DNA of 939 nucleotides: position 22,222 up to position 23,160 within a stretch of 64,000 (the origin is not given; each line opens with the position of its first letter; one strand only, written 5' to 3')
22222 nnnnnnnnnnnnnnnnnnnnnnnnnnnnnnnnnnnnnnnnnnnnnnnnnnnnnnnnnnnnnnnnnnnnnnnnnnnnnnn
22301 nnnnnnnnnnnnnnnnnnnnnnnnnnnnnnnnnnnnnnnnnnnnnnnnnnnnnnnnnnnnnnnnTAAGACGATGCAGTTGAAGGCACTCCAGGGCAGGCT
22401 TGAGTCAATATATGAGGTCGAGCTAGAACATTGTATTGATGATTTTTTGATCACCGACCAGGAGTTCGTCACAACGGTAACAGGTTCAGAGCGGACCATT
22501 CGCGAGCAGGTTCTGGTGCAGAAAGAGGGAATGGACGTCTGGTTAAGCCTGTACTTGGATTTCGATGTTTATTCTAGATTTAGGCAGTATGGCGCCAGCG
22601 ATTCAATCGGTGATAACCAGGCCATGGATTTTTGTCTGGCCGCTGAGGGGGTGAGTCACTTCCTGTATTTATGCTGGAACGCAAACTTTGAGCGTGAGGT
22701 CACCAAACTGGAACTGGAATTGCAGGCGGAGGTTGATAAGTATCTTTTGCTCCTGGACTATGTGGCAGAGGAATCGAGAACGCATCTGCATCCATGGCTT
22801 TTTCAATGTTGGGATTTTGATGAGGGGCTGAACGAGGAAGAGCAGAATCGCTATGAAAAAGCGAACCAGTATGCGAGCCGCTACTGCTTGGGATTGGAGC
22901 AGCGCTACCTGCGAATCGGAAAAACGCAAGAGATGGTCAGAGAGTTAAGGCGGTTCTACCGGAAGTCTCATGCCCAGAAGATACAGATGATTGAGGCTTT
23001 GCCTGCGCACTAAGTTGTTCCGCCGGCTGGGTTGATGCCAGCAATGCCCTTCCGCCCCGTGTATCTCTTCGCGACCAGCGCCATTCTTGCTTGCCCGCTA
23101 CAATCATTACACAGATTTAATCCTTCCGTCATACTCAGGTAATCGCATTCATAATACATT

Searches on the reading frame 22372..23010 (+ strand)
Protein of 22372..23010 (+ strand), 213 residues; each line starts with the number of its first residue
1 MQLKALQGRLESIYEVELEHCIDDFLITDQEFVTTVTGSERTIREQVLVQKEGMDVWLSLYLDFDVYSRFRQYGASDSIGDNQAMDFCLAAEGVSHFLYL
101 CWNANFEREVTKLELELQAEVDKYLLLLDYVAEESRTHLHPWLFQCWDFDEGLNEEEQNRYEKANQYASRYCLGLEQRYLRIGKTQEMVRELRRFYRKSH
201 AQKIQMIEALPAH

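Call 4: search_protein_families(library=pfam, proteins=[window:22372-23010:+], max_evalue=1)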
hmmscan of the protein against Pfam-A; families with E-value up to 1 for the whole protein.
window:22372-23010:+ (213 aa): 2 families
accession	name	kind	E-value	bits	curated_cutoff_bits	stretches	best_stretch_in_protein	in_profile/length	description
PF08561.15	Ribosomal_L37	-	0.099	13.2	21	1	141-205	34-82/89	Mitochondrial ribosomal protein L37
PF21852.1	DUF6911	-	0.18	12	24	1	106-136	47-77/128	Family of unknown function (DUF6911)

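Call 5: search_protein_families(library=ncbifam, proteins=[window:22372-23010:+], max_evalue=1)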
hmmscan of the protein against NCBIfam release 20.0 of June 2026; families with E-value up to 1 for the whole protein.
window:22372-23010:+ (213 aa): 0 families

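Call 6: search_protein_families(library=padloc, proteins=[window:22372-23010:+], max_evalue=1)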
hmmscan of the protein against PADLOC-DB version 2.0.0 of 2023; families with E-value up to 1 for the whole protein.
window:22372-23010:+ (213 aa): 0 families

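Call 8: find_homologous_proteins(query=window:22372-23010:+)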
Query window:22372-23010:+ (213 aa): 1993 proteins with E <= 0.001 among 2032 candidates; the best 120 are listed.
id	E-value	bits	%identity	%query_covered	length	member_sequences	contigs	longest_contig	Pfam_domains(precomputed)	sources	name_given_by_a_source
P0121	7.6e-139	479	100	100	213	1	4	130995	-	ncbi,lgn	-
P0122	8.5e-122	423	86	100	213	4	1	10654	-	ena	-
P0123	6.9e-121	420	87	99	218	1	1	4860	-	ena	-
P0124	1.6e-117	409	86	100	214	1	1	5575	-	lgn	-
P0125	9.9e-109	381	84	92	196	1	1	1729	-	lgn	-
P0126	8.1e-106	371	83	92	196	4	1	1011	-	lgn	-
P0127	1.8e-94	334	71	100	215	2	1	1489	-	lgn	-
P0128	1.5e-93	331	70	100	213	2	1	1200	-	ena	-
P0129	5.9e-93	329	71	100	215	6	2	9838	-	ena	-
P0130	9.3e-92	325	70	99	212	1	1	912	-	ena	-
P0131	3.8e-90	320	69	100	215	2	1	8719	-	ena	-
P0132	1.0e-88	315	68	99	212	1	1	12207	-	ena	-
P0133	3.1e-88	314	67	100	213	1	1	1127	-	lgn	-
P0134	5.2e-84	300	65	99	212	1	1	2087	-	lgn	-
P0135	4.8e-82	293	63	100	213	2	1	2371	-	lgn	-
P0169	5.9e-44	169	43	98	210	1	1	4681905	-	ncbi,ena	-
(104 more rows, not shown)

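Call 11: find_encoding_contigs(protein=P0169, flank=8000, max_places=2)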
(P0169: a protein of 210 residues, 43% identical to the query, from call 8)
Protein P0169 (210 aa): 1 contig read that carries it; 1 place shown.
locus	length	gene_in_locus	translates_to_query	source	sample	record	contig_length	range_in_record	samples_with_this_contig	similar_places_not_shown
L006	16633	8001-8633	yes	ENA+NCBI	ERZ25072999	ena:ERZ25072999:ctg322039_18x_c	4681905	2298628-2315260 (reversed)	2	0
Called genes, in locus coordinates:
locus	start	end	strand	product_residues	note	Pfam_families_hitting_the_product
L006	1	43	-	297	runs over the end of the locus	PF13672:PP2C_2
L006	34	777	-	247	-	PF00069:Pkinase, PF07714:PK_Tyr_Ser-Thr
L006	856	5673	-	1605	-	PF21075:GDH_ACT1, PF21073:GDH_HM1, PF21076:GDH_ACT2, PF21079:GDH_HM2, PF21077:GDH_ACT3, PF21078:GDH_HM3, PF05088:Bac_GDH_CD, PF21074:GDH_C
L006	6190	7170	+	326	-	PF00126:HTH_1, PF03466:LysR_substrate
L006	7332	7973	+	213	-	-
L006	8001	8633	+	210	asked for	-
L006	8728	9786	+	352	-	-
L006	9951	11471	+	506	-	PF00089:Trypsin, PF13365:Trypsin_2, PF14685:PDZ_Tricorn (faint), PF00595:PDZ (weak), PF13180:PDZ_2, PF17820:PDZ_6, PF13180:PDZ_2, PF17820:PDZ_6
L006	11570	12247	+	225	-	PF00072:Response_reg, PF00486:Trans_reg_C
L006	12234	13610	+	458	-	PF00672:HAMP, PF00512:HisKA, PF02518:HATPase_c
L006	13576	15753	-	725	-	PF08447:PAS_3, PF13426:PAS_9 (faint), PF00989:PAS, PF08448:PAS_4, PF00990:GGDEF, PF00563:EAL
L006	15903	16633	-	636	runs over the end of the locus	PF05977:MFS_3, PF07690:MFS_1, PF01553:Acyltransferase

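Call 17: search_solved_structures(query=A2, max_evalue=10, show_alignments=2)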
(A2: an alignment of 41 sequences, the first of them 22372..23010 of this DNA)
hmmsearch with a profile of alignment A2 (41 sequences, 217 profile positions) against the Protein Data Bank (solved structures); distinct sequences matched with E-value up to 10: 0.

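Call 23: predict_structure(alignment_id=A2)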
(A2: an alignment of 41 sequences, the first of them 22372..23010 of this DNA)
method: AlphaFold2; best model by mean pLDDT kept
length: 213 residues; sequences in the alignment: 41
mean_pLDDT: 91.3   pTM: 0.89
mean pLDDT of the five models: 91.3, 90.6, 90.4, 90.2, 90.1
residues with pLDDT >= 90: 156; 70-90: 49; 50-70: 8; < 50: 0
segments of 3 or more residues with pLDDT < 50: none
pLDDT, mean of each block of 10 residues (from residue 1): 90 93 95 90 91 91 93 68 88 97 91 97 93 88 90 92 97 95 93 95 96 75
secondary structure, 60 per line:
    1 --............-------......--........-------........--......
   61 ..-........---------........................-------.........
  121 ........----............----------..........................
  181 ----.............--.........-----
elements in order: H3-14 H22-25 H30-37 E45-52 E55-62 H64-71 H81-104 H112-128 H133-144 H155-180 H185-197 H200-208

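Call 26: fold_search(model_id=the predicted structure, library=pdb)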
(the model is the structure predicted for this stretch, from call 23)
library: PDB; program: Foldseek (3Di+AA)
matches with E <= 10: 206; with E <= 0.001: 0
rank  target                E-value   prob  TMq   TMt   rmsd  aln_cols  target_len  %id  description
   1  6u43                  7.0e-01  0.07  0.18  0.08  17.3       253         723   11  Crystal structure of Methanoperedens nitroreducens elongation factor 2 H595N bound to GMPPCP and magnesium (triclinic cr (released 2020-03-18)
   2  6u44_A                7.8e-01  0.08  0.17  0.07  15.8       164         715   15  Crystal structure of Methanoperedens nitroreducens elongation factor 2 H595N bound to GMPPCP and magnesium (monoclinic (released 2020-03-18)
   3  6q2d_C                9.5e-01  0.07  0.17  0.08  16.6       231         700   10  Crystal structure of Methanobrevibacter smithii Dph2 in complex with Methanobrevibacter smithii elongation factor 2 (released 2019-10-16)
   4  9v5s_B                1.1e+00  0.06  0.16  0.10  16.9       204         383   11  Crystal structure of EF-Tu from Mycoplasma pneumoniae (released 2025-10-29)
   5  6zca_H                1.4e+00  0.02  0.11  0.05  22.6       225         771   12  Structure of the B. subtilis RNA POLYMERASE in complex with HelD (monomer) (released 2020-10-14)
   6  7zmb_J                1.5e+00  0.12  0.18  0.21  12.9       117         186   14  CryoEM structure of mitochondrial complex I from Chaetomium thermophilum (state 2) (released 2022-11-30)
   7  4j0q_A                1.6e+00  0.05  0.11  0.08  13.3       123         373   15  Crystal structure of Pseudomonas putida elongation factor Tu (EF-Tu) (released 2014-02-05)
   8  5h7l_A                1.8e+00  0.07  0.16  0.07  14.0       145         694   14  Complex of Elongation factor 2-50S ribosomal protein L12 (released 2018-02-21)
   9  6i8r                  1.9e+00  0.05  0.13  0.09  13.4       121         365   14  Crystal structure of an ancient sequence-reconstructed Elongation factor Tu (node 170) (released 2019-11-27)
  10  2hcj_B                2.0e+00  0.07  0.14  0.10  12.3       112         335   12  Trypsin-modified Elongation Factor Tu in complex with tetracycline (released 2006-10-31)
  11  5o74_L                2.0e+00  0.05  0.12  0.16  13.5       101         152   12  Crystal structure of human Rab1b covalently bound to the GEF domain of DrrA/SidM from Legionella pneumophila in the pr (released 2017-10-11)
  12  3kzw_L                2.1e+00  0.08  0.20  0.10  15.4       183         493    5  Crystal structure of cytosol aminopeptidase from Staphylococcus aureus COL (released 2010-01-12)
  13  3u6b_A                2.2e+00  0.06  0.14  0.09  13.6       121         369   12  Ef-tu (escherichia coli) in complex with nvp-ldi028 (released 2012-02-08)
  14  8xof_A                2.3e+00  0.04  0.15  0.14  19.1       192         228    9  Cryo-EM structure of Lys05 bound GPR30-Gq complex structure (released 2024-04-10)
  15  7y09_R                2.4e+00  0.08  0.17  0.14  11.1        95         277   15  Cryo-EM structure of human IgM-Fc in complex with the J chain and the DBL domain of DBLMSP (released 2023-03-29)
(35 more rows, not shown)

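Call 34: search_dna_similar(query=window:22372-23010:+, collection=plasmids, mode=protein, max_evalue=0.001)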
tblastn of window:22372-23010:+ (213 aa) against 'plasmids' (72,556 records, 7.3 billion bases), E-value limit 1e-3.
No match.

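Call 35: search_dna_similar(query=window:22372-23010:+, collection=phages, mode=protein, max_evalue=0.001)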
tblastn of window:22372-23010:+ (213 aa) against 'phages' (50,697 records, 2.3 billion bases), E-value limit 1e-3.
No match.

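Call 40: search_protein_families(library=pfam, alignment_id=A2, max_evalue=0.1)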
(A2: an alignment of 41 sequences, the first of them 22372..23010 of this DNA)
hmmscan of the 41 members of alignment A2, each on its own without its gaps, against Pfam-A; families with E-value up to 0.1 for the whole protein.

A. member 1, window:22372-23010:+ (213 aa): 1 family
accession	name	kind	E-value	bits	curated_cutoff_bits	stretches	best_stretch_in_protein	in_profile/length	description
PF08561.15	Ribosomal_L37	-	0.099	13.2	21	0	141-205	34-82/89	Mitochondrial ribosomal protein L37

B. families by the number of members that match (of 41 scanned): 9 families
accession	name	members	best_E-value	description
PF21852.1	DUF6911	3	0.02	Family of unknown function (DUF6911)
PF14518.11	Haem_oxygenas_2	1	0.01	Iron-containing redox enzyme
PF19792.4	DUF6276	1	0.019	Family of unknown function (DUF6276)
PF07522.19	DRMBL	1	0.038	DNA repair metallo-beta-lactamase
PF19551.4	DUF6074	1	0.069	Family of unknown function (DUF6074)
PF15591.11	Imm31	1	0.073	Immunity protein 31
PF05990.18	DUF900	1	0.092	Alpha/beta hydrolase of unknown function (DUF900)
PF04538.17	BEX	1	0.093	Brain expressed X-linked like family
PF08561.15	Ribosomal_L37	1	0.099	Mitochondrial ribosomal protein L37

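Call 45: search_protein_representatives(alignment_id=A2)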
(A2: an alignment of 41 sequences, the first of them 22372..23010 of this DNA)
Query: 41 sequences, 217 profile positions. Proteins with E-value up to 0.001 (for the whole library): 1745; up to 1e-10: 1367; up to 1e-30: 610. The best 150 are listed.
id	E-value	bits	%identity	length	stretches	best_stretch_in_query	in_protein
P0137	1.7e-83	296.0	-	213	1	1-215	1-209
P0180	5.9e-83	294.3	-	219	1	1-215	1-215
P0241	2.2e-81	289.2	-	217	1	1-214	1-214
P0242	5.6e-77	274.7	-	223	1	1-215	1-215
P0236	6.7e-77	274.5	-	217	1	2-215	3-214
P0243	9.0e-77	274.0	-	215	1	1-216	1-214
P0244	1.6e-76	273.3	-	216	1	1-214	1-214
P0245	7.6e-76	271.0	-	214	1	1-215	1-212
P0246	1.0e-74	267.4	-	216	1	3-215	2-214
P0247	1.2e-74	267.1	-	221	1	1-215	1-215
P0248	4.7e-74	265.2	-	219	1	3-215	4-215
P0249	6.7e-73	261.4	-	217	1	1-215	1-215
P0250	2.5e-72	259.5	-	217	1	1-215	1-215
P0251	4.6e-72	258.7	-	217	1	1-215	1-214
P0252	3.2e-71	255.9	-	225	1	2-215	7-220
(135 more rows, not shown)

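Call 52: find_related_loci(query=A2, collection=viral_contigs, flank=5000)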
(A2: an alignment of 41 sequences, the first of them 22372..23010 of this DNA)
Query A2 (213 aa) in viral_contigs; peptide patterns used: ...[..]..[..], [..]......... (x = any residue, [..] = any of these).
372 stretches matched a pattern, but none encodes a relative of the query by tblastn (E <= 1e-3).

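Call 54: search_protein_families(library=phrogs, proteins=[window:22372-23010:+], max_evalue=0.1)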
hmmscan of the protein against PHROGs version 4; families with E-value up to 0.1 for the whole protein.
window:22372-23010:+ (213 aa): 0 families

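Call 79: fold_search(model_id=the predicted structure, library=viral)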
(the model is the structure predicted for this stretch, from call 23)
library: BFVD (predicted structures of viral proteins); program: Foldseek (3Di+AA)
matches with E <= 10: 274; with E <= 0.001: 0
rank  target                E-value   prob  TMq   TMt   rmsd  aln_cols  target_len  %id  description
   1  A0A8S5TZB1            1.8e-01  0.44  0.25  0.35   9.4       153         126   10  IrrE protein [Siphoviridae sp. ctxyw6]
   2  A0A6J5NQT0            2.7e-01  0.08  0.13  0.13  17.4       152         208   11  Uncharacterized protein [uncultured Caudovirales phage]
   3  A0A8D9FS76            5.5e-01  0.16  0.23  0.19  14.7       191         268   11  Uncharacterized protein [uncultured marine phage]
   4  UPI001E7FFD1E         6.1e-01  0.33  0.30  0.37   7.3       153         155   11  (no name look-up for this kind of identifier)
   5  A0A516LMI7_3          6.8e-01  0.10  0.21  0.05  17.3       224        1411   12  (no name in the UniProt tables at hand)
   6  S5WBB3                7.2e-01  0.16  0.26  0.17  17.5       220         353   10  Putative peptidase [Pseudomonas phage PaBG]
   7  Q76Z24                7.6e-01  0.38  0.28  0.22   5.9       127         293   13  SprT-like domain-containing protein [Aeromonas phage Aeh1]
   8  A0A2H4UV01            7.6e-01  0.06  0.15  0.09  16.5       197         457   11  Serine/threonine-protein kinase [Bodo saltans virus]
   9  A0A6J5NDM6            8.4e-01  0.25  0.28  0.24   7.8       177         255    7  Uncharacterized protein [uncultured Caudovirales phage]
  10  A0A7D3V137            8.8e-01  0.14  0.23  0.22  14.9       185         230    8  (no name in the UniProt tables at hand)
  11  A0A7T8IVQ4            8.8e-01  0.09  0.26  0.19  17.4       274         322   10  Putative endopeptidase family M34 [Erwinia phage pEa_SNUABM_5]
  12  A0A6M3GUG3            8.8e-01  0.04  0.11  0.11  21.0       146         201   12  P1 (Fragment) [Fijivirus sp.]
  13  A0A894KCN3            8.8e-01  0.04  0.13  0.06  16.2       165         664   13  RNA-directed RNA polymerase [Nuyav virus]
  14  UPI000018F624         9.3e-01  0.03  0.14  0.11  17.8       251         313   10  (no name look-up for this kind of identifier)
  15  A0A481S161            9.8e-01  0.11  0.20  0.06  10.3       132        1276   12  ORF1ab polyprotein (Fragment) [Alphacoronavirus PLMg1]
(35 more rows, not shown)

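Call 83: find_encoding_contigs(protein=P0121, flank=3000, max_places=6)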
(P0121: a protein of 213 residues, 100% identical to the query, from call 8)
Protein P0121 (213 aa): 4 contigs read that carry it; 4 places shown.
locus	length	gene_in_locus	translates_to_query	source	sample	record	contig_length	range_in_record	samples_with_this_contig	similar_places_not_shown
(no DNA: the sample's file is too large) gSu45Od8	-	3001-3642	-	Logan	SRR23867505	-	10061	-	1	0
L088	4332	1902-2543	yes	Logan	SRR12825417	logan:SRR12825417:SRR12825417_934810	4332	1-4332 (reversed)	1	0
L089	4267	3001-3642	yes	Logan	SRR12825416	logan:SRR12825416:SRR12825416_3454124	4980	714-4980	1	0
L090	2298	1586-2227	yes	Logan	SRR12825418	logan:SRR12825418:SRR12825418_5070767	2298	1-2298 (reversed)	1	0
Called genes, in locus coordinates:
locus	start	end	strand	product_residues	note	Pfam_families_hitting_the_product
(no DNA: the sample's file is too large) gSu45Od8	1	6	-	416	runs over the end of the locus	?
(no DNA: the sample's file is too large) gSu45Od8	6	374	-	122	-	PF19931:DUF6394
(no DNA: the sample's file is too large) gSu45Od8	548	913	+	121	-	PF10861:DUF2784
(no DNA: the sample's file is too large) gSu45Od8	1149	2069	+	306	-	-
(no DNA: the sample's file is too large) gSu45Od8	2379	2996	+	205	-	-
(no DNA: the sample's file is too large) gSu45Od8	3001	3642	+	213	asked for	-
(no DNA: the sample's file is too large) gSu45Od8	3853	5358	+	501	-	PF00089:Trypsin, PF13365:Trypsin_2, PF00595:PDZ, PF13180:PDZ_2, PF17820:PDZ_6, PF00595:PDZ (weak), PF13180:PDZ_2, PF17820:PDZ_6, +1 more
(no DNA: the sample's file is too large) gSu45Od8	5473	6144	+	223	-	PF00072:Response_reg, PF00486:Trans_reg_C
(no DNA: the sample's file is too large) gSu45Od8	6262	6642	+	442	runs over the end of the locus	PF00672:HAMP, PF00512:HisKA, PF02518:HATPase_c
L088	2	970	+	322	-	?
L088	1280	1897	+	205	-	-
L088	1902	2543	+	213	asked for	-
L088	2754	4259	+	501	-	PF00089:Trypsin, PF13365:Trypsin_2, PF00595:PDZ, PF13180:PDZ_2, PF17820:PDZ_6, PF00595:PDZ (weak), PF13180:PDZ_2, PF17820:PDZ_6, +1 more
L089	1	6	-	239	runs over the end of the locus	?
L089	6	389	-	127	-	PF19931:DUF6394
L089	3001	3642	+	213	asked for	-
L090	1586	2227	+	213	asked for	-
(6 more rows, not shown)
